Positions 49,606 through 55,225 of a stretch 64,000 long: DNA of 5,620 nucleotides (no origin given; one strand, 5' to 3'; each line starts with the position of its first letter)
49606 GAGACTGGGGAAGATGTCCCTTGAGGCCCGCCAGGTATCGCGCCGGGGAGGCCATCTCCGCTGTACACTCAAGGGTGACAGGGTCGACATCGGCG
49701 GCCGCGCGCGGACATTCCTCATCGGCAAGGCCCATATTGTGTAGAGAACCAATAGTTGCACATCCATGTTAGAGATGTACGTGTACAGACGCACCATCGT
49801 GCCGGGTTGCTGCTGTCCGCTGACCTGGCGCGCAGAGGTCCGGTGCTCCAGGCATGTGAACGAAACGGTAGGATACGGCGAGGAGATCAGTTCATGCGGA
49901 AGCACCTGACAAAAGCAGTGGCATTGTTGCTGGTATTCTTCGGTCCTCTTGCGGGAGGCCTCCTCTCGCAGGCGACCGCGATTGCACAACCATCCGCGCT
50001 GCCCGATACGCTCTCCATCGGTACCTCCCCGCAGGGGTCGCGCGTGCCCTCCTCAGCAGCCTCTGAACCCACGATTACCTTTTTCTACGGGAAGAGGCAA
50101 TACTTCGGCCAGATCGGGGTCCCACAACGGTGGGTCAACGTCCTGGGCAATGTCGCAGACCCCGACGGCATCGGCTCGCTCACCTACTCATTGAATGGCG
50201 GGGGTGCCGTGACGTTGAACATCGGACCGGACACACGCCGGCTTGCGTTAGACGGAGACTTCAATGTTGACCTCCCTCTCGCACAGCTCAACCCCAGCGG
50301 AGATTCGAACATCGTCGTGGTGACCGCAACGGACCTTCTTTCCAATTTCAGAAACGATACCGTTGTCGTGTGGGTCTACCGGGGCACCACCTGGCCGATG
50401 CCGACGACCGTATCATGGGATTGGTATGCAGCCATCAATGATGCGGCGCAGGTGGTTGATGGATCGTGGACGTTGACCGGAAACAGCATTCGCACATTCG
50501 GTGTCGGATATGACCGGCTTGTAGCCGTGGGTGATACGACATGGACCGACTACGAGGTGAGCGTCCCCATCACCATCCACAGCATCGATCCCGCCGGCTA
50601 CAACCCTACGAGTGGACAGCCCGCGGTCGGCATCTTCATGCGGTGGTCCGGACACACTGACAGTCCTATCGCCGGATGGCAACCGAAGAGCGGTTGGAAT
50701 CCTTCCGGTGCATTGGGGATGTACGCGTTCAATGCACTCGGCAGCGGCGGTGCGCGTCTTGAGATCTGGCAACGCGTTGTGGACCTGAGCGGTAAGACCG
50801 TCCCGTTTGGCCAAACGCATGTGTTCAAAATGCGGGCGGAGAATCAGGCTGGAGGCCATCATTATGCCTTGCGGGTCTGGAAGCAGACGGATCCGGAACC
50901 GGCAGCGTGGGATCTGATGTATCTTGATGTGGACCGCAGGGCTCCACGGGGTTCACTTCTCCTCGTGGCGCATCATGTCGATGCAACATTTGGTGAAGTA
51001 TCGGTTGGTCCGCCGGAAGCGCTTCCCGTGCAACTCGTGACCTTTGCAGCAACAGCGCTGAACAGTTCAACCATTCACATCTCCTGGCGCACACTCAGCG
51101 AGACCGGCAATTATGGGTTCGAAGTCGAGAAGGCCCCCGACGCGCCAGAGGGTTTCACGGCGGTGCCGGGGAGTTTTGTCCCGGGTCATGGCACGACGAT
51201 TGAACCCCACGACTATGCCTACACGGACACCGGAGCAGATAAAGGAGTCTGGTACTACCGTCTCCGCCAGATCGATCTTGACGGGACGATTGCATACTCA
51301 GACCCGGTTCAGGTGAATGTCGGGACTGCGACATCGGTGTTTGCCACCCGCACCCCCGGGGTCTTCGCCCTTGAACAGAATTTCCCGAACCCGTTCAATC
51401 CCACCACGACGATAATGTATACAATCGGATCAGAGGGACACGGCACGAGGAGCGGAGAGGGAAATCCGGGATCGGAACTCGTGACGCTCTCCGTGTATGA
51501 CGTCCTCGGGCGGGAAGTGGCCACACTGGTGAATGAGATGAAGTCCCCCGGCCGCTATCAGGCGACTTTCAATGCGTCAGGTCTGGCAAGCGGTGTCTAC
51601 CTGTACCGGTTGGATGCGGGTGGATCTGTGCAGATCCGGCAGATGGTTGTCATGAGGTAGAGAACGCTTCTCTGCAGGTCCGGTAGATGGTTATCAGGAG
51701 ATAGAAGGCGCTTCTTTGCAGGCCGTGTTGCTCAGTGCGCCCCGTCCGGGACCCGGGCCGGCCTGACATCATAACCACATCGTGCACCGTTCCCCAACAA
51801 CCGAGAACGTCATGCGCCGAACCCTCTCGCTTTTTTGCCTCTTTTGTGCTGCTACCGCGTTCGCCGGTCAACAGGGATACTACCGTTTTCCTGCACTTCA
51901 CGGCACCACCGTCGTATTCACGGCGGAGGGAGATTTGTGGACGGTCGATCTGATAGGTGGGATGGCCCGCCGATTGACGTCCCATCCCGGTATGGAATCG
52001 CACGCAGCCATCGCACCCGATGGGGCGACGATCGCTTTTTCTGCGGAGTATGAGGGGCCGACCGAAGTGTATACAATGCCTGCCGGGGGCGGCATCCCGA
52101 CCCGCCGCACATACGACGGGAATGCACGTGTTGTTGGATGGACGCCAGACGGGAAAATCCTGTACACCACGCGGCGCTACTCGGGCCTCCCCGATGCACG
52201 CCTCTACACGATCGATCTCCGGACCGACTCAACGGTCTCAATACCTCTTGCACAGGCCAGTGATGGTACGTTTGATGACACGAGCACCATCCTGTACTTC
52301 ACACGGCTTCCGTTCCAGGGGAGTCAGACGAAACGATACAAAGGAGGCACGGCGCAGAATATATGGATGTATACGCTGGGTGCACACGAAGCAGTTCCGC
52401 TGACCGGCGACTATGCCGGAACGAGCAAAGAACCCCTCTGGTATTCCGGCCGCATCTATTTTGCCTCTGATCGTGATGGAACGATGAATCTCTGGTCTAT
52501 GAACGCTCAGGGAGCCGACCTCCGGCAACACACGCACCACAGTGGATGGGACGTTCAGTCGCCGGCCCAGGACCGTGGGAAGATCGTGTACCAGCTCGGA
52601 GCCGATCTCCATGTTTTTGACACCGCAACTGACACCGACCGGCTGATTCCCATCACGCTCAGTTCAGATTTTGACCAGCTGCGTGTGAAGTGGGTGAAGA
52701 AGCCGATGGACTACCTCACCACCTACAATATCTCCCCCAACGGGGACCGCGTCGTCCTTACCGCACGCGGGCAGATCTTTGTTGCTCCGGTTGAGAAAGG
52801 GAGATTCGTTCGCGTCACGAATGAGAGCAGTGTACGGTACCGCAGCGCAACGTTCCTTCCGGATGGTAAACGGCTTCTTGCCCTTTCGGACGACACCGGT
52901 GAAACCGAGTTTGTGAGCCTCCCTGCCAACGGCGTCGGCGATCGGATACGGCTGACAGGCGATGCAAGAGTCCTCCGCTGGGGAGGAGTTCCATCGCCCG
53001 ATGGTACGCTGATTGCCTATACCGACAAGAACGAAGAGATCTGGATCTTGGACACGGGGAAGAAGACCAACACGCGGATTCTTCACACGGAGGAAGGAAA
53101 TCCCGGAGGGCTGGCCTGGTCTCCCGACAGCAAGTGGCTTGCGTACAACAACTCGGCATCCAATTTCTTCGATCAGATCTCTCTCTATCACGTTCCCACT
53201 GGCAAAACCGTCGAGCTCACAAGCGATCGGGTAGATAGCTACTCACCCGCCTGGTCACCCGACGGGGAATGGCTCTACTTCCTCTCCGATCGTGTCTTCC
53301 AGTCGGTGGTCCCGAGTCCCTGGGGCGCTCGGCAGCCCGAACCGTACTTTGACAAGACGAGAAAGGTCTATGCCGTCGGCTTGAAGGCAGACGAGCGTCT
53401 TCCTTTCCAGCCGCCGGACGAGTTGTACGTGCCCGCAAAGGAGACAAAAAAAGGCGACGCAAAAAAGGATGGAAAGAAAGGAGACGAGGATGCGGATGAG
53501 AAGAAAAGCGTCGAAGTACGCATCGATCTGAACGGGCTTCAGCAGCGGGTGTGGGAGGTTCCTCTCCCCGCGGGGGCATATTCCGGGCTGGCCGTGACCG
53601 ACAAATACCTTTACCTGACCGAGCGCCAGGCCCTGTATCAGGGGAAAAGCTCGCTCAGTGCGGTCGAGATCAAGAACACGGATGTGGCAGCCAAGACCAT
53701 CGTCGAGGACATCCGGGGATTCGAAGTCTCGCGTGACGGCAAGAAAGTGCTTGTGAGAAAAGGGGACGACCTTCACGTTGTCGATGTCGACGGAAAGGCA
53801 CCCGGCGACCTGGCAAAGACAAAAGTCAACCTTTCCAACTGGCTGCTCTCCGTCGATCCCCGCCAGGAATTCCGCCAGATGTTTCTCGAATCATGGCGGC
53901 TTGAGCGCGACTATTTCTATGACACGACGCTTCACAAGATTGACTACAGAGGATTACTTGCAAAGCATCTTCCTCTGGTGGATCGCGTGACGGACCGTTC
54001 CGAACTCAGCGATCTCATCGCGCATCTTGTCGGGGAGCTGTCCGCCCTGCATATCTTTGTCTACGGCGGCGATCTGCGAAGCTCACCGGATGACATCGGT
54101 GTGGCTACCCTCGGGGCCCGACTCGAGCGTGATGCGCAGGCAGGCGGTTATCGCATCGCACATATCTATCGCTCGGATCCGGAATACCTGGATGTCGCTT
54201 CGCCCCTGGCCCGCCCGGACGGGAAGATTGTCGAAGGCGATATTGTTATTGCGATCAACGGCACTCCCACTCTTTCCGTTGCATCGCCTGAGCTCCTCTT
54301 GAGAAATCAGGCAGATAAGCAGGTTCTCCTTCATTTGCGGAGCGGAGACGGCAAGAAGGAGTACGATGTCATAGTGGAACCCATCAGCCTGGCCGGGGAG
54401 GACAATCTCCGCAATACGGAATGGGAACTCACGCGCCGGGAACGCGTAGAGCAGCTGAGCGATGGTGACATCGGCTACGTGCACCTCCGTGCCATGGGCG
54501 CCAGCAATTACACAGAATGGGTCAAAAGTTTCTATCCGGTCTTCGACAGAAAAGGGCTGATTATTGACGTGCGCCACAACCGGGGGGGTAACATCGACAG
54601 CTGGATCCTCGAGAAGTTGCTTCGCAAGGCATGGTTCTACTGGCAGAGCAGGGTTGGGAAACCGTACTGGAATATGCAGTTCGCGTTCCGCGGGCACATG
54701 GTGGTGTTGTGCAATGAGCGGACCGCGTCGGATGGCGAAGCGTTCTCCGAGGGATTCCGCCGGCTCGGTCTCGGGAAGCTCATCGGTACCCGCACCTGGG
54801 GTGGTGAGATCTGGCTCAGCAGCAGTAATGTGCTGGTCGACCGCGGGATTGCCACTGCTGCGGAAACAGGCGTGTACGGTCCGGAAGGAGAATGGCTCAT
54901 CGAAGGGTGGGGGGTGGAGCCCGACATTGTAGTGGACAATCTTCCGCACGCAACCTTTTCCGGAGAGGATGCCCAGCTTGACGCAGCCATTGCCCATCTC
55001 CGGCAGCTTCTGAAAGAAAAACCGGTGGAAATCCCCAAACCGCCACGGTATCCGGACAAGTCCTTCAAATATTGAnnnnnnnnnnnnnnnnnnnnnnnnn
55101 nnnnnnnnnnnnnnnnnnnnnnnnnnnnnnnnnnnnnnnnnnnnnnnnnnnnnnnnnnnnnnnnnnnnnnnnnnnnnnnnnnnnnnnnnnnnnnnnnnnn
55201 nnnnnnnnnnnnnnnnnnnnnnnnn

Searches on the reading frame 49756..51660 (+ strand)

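Call 45: search_protein_families(library=pfam, max_evalue=0.01, proteins=[window:49756-51660:+])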
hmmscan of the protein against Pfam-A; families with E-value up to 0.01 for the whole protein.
window:49756-51660:+ (634 aa): 1 family
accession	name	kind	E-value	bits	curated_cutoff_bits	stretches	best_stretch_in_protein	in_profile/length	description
PF18962.6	Por_Secre_tail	-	3.6e-08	34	27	1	543-632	2-75/75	Secretion system C-terminal sorting domain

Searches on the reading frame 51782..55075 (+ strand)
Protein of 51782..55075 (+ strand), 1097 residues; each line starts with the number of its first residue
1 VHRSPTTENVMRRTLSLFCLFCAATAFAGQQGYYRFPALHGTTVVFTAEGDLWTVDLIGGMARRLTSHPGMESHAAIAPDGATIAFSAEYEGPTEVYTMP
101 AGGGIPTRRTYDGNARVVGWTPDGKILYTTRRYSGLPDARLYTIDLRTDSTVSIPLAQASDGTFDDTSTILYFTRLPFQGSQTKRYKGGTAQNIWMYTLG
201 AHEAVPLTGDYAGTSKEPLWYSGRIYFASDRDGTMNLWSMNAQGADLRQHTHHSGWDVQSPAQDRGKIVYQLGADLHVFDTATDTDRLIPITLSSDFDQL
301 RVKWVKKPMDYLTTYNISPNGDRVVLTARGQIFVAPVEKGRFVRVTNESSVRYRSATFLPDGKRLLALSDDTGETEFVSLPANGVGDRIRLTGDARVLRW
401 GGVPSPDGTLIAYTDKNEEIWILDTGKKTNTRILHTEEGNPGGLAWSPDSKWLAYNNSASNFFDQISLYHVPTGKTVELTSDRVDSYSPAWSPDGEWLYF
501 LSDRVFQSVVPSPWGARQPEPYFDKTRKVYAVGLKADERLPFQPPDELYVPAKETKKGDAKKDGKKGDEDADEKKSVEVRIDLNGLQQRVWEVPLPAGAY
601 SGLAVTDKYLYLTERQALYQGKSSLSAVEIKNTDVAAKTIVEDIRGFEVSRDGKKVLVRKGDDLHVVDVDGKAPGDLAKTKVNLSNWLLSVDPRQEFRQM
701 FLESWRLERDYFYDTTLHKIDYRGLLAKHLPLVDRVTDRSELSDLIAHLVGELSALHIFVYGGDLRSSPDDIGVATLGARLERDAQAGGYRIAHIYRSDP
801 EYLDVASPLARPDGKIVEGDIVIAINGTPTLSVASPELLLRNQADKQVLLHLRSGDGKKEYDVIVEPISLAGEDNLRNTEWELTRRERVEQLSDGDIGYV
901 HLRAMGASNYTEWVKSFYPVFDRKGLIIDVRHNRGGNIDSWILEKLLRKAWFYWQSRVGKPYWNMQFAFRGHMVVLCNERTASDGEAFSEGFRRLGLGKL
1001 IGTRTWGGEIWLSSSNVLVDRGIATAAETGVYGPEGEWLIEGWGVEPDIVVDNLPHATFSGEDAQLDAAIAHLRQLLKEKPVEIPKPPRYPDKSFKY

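Call 45: search_protein_families(library=pfam, max_evalue=0.01, proteins=[window:51782-55075:+])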
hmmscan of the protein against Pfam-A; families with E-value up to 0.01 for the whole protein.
window:51782-55075:+ (1097 aa): 13 families
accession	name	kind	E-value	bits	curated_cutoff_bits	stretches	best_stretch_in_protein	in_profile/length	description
PF03572.23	Peptidase_S41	-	3.3e-29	102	24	1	896-1051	1-165/165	Peptidase family S41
PF07676.18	PD40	-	5.9e-23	80.7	20.9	2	485-504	10-29/38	WD40-like Beta Propeller Repeat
PF14684.11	Tricorn_C1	-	1.1e-15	57.7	24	1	693-751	1-59/59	Tricorn protease C1 domain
PF14685.13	PDZ_Tricorn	-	5.8e-14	52.3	25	1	777-864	3-87/88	Tricorn protease PDZ domain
PF25174.1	Beta-prop_THOC3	-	1.1e-09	38.1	305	1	315-499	94-270/272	THOC3 beta-propeller domain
PF00930.27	DPPIV_N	-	7.2e-08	32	22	0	462-503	21-62/354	Dipeptidyl peptidase IV (DPP IV) N-terminal region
PF24817.1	WD40_WDHD1_1st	-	1.8e-05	24.5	109.9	1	405-461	231-288/291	WDHD1 first WD40 domain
PF10647.15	Gmad1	-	0.0016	18.7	20.5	0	629-676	100-147/251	Lipoprotein LpqB beta-propeller domain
PF25168.1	Beta-prop_WDR36-Utp21_2nd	-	0.0027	17.5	84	0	407-498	209-296/335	WDR36/Utp21 second beta-propeller domain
PF23414.1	Beta-prop_EML_2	-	0.0053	16.6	90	0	405-473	48-112/266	Echinoderm microtubule-associated protein second beta-propeller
PF17820.7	PDZ_6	-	0.0054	16.9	27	0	814-852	15-52/54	PDZ domain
PF00400.38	WD40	-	0.006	17.6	27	0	442-454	15-27/39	WD domain, G-beta repeat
PF12894.13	ANAPC4_WD40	-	0.0082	16.8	22.9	0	406-480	5-76/91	Anaphase-promoting complex subunit 4 WD40 domain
